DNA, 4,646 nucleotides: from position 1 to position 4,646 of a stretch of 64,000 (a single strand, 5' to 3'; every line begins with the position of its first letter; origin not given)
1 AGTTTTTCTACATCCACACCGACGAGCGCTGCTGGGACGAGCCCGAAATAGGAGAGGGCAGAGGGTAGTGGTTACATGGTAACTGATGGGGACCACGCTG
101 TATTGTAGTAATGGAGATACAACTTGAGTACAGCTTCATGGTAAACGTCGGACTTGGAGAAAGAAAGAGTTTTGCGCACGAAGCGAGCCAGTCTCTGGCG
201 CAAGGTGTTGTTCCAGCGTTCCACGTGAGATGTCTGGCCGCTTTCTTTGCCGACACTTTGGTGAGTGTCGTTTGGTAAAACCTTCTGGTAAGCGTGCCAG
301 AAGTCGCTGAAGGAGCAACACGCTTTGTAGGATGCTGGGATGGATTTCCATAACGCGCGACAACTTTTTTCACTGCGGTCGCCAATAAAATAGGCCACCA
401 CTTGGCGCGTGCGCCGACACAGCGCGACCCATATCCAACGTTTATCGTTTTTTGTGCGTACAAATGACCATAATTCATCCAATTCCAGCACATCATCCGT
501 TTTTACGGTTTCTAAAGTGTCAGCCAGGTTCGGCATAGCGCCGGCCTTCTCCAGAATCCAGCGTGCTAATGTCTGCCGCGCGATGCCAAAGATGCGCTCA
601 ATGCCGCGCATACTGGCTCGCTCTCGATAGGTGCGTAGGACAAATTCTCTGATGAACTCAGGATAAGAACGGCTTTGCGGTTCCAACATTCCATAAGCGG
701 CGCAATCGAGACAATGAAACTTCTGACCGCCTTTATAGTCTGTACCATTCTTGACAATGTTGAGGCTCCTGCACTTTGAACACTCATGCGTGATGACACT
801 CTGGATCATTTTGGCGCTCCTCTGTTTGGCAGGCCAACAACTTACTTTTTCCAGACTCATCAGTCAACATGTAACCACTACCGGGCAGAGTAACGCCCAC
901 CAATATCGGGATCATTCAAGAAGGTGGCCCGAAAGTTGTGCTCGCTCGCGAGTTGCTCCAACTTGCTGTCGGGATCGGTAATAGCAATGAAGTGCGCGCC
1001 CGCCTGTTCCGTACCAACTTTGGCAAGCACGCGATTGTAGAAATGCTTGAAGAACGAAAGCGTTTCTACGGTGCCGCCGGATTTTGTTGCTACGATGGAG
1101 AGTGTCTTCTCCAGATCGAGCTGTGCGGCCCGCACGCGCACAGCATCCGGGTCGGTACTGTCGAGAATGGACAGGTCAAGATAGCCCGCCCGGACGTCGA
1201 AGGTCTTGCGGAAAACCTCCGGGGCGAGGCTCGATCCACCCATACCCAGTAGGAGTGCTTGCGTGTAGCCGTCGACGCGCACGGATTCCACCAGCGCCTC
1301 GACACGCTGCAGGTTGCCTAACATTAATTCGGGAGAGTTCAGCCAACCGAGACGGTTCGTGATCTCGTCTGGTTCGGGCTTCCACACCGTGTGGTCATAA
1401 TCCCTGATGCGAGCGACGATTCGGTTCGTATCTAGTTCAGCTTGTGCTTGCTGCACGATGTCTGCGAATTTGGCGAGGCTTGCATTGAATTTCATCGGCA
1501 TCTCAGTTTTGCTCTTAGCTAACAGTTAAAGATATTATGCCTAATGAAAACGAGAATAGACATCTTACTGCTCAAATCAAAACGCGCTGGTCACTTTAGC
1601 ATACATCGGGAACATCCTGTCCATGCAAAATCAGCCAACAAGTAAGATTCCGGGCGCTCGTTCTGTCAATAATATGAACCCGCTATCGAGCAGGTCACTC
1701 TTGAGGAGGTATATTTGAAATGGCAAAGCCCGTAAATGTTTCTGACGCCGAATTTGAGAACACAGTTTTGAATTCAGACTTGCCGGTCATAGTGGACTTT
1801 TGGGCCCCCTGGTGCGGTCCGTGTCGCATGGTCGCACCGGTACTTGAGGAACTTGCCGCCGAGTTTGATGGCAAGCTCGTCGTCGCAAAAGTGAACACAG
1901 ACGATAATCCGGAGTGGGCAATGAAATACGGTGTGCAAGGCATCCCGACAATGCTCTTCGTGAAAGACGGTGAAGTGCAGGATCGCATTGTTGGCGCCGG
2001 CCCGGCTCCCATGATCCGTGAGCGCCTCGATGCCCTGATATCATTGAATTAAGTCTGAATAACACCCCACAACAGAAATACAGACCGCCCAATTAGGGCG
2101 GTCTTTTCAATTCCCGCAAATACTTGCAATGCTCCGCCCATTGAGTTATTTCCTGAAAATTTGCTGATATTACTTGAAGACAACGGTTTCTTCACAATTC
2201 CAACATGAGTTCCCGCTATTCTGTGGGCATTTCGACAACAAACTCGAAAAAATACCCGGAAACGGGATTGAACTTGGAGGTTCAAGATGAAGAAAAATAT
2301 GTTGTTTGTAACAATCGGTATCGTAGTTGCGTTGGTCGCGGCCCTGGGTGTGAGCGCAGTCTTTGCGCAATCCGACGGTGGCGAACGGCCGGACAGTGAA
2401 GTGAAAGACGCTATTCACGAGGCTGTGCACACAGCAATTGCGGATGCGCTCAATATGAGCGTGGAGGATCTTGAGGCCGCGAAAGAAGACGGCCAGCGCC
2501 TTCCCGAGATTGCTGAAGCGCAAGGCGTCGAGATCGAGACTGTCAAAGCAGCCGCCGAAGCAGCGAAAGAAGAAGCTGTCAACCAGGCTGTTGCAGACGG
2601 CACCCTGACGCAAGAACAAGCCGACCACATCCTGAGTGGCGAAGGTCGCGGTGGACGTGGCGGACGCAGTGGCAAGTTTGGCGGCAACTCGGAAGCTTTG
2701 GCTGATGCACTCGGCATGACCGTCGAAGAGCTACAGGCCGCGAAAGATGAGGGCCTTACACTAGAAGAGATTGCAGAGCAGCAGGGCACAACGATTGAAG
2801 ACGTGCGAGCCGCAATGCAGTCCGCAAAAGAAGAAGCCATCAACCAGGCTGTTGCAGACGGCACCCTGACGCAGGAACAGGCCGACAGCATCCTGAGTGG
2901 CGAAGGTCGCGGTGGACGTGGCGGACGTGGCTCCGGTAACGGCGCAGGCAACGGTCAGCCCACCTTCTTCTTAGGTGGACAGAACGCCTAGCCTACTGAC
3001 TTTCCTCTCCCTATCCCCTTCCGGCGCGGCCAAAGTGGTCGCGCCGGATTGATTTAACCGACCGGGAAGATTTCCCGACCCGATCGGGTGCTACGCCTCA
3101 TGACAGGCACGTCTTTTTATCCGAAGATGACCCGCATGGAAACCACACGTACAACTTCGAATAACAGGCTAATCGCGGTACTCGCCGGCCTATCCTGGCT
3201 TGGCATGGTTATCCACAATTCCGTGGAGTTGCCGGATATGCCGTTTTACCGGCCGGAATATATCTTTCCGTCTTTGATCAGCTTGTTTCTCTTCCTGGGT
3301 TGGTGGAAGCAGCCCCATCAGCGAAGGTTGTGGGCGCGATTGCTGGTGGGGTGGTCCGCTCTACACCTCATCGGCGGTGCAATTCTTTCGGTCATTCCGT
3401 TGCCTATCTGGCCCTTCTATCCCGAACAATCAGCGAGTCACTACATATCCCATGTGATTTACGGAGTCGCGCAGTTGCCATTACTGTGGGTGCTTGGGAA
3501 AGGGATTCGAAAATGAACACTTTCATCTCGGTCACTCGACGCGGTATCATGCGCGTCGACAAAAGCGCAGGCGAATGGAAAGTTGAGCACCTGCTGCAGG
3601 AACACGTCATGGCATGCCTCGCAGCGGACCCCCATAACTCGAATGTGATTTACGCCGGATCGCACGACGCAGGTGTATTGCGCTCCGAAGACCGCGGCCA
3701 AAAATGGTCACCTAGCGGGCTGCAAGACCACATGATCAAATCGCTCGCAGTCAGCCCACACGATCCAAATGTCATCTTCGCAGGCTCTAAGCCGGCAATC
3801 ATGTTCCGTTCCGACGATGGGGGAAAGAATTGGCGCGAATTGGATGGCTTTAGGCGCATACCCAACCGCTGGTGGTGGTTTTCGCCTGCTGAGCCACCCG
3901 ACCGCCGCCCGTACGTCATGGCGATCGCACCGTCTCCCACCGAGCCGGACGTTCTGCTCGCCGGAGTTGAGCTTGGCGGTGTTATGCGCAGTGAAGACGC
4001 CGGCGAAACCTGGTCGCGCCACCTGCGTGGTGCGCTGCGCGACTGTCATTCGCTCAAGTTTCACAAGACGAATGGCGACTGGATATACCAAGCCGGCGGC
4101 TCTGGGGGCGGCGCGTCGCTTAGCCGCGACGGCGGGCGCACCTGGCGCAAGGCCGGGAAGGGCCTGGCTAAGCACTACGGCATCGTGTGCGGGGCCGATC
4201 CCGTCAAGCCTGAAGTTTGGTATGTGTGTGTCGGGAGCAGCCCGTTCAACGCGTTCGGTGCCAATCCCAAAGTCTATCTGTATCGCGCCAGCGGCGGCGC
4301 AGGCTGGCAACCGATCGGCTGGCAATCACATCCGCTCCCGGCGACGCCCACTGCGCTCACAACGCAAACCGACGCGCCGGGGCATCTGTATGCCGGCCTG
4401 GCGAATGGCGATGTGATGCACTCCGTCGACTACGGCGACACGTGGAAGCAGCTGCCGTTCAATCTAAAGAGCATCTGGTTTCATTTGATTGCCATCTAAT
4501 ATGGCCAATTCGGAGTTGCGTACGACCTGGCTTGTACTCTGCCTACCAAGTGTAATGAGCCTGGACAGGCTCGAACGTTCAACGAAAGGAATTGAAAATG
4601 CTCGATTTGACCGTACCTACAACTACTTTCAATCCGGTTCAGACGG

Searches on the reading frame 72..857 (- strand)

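Call 58: search_protein_families(library=pfam, proteins=[window:72-857:-], max_evalue=0.00001)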
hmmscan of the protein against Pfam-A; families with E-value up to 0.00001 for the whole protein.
window:72-857:- (261 aa): 2 families
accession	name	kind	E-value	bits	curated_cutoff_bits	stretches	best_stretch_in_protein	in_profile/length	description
PF03400.19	DDE_Tnp_IS1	-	2.5e-25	89.8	24.1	1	125-249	6-126/131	IS1 transposase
PF03050.20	DDE_Tnp_IS66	-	2.4e-06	27.6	23.1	1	91-195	36-143/284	Transposase IS66 family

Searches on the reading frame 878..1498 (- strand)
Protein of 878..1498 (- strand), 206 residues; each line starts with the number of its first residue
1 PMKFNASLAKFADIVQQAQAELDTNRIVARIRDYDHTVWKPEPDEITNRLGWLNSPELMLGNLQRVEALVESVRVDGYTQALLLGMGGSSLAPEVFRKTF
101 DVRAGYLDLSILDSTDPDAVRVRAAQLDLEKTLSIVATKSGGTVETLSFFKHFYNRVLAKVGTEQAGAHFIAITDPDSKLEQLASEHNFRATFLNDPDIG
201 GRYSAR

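Call 58: search_protein_families(library=pfam, proteins=[window:878-1498:-], max_evalue=0.00001)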
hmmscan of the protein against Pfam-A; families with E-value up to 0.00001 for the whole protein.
window:878-1498:- (206 aa): 1 family
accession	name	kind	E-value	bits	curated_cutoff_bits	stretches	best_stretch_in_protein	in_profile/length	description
PF00342.24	PGI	-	7.2e-11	41.8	22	1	79-204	97-221/486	Phosphoglucose isomerase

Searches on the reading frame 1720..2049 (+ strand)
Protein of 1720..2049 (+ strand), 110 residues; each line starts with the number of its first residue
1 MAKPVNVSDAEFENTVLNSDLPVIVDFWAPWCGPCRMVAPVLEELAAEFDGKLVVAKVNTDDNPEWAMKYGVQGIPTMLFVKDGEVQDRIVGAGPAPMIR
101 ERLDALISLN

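Call 58: search_protein_families(library=pfam, proteins=[window:1720-2049:+], max_evalue=0.00001)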
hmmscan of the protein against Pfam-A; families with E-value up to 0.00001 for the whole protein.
window:1720-2049:+ (110 aa): 3 families
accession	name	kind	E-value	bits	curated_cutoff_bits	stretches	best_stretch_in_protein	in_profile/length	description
PF00085.26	Thioredoxin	-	6.5e-32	110.1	23.5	1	5-103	3-101/103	Thioredoxin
PF13098.12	Thioredoxin_2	-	3.8e-10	40.5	27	1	21-101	6-102/104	Thioredoxin-like domain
PF13905.12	Thioredoxin_8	-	3e-07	31.1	27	0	22-63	3-46/94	Thioredoxin-like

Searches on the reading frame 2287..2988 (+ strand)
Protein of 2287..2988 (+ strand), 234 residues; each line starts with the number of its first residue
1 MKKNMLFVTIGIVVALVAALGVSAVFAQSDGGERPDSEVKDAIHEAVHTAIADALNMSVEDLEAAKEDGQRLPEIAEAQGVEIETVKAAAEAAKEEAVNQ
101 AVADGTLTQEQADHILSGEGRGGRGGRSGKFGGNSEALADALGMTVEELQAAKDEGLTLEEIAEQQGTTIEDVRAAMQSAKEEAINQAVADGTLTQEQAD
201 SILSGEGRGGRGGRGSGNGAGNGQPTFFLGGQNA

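Call 54: search_protein_families(library=pfam, proteins=[window:2287-2988:+], max_evalue=0.00001)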
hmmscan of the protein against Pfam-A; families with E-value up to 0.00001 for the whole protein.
window:2287-2988:+ (234 aa): 2 families
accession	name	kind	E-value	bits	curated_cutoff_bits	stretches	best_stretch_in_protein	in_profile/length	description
PF20787.2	SPP1_GP23-1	-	1.2e-08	35.2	27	0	93-117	16-40/47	SPP1 phage GP23.1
PF10925.13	DUF2680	-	6e-08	33.1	25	0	164-203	3-42/57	Protein of unknown function (DUF2680)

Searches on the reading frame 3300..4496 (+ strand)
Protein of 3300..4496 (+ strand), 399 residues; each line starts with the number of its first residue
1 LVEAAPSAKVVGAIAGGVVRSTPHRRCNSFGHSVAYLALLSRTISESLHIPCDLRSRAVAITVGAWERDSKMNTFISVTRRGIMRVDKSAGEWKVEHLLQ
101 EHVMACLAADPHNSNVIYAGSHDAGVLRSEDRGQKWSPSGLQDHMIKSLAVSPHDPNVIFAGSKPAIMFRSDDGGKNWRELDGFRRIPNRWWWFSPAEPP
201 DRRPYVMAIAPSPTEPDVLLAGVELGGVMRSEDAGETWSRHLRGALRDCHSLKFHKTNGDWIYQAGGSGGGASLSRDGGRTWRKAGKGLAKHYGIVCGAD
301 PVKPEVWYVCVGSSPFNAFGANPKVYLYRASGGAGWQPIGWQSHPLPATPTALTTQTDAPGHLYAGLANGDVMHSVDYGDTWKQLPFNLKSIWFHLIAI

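Call 54: search_protein_families(library=pfam, proteins=[window:3300-4496:+], max_evalue=0.00001)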
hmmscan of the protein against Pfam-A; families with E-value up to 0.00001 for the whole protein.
window:3300-4496:+ (399 aa): 4 families
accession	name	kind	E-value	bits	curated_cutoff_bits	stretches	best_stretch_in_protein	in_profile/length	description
PF15902.12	Sortilin-Vps10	-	3.5e-12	46.3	33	0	126-182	3-61/446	Sortilin, neurotensin receptor 3,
PF02012.26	BNR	-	2.3e-11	42.3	27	0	169-179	1-11/12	BNR/Asp-box repeat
PF14870.12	PSII_BNR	-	2.3e-07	30.8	27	0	91-188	7-104/303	Photosynthesis system II assembly factor YCF48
PF15899.11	BNR_6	-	9.6e-07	28.7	27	0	169-180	2-13/14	BNR-Asp box repeat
